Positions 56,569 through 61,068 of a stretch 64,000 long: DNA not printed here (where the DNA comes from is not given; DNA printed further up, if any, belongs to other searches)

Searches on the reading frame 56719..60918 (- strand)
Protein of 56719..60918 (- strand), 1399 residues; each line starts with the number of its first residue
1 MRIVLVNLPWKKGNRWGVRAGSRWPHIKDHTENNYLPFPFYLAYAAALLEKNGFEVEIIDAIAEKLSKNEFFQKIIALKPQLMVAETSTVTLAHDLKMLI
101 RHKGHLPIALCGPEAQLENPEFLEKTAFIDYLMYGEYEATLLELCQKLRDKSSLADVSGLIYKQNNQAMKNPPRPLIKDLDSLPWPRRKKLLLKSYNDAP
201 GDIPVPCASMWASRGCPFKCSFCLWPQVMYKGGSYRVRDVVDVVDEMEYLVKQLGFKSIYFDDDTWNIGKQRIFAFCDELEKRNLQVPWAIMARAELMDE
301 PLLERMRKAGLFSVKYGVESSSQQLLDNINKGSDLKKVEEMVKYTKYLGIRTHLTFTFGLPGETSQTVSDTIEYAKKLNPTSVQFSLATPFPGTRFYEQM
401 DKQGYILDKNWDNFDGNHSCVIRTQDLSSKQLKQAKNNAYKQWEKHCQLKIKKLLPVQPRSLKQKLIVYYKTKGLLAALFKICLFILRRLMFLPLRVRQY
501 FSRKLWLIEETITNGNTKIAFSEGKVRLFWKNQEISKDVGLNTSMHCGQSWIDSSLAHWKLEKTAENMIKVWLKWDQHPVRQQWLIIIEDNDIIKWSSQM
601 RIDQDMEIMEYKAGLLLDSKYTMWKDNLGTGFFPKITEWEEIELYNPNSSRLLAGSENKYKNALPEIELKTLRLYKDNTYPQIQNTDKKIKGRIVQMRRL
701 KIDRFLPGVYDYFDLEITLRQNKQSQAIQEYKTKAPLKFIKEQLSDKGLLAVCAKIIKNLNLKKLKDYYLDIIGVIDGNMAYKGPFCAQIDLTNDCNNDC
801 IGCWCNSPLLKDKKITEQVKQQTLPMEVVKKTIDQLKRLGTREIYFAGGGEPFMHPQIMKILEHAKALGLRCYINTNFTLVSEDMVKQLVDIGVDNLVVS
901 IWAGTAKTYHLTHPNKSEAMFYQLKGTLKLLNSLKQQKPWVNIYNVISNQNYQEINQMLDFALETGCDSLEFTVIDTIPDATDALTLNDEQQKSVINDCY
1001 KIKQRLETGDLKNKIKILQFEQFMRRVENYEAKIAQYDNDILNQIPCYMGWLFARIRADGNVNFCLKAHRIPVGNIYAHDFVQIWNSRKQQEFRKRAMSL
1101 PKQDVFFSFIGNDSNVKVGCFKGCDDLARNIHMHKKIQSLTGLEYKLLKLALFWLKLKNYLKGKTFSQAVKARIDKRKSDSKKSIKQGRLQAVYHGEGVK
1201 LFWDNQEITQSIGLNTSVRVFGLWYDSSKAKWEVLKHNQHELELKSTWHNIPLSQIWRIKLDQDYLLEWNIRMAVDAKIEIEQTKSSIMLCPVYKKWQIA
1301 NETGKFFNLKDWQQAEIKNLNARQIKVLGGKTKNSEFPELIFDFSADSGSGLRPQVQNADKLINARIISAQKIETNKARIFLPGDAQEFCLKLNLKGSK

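Call 9: search_protein_families(library=pfam, proteins=[window:56719-60918:-], max_evalue=0.01)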
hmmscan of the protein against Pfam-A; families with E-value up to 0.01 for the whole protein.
window:56719-60918:- (1399 aa): 4 families
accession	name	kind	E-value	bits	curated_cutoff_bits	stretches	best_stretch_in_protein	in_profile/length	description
PF04055.27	Radical_SAM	-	3.7e-38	131.7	29.5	2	792-962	3-166/166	Radical SAM superfamily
PF02310.24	B12-binding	-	3.6e-10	40.2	32.1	1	40-144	15-120/121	B12 binding domain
PF13186.11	SPASM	-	5e-09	36.8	21.5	1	1047-1095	1-54/67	Iron-sulfur cluster-binding domain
PF13353.11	Fer4_12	-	0.0097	16.6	22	1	794-870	13-82/137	4Fe-4S single cluster domain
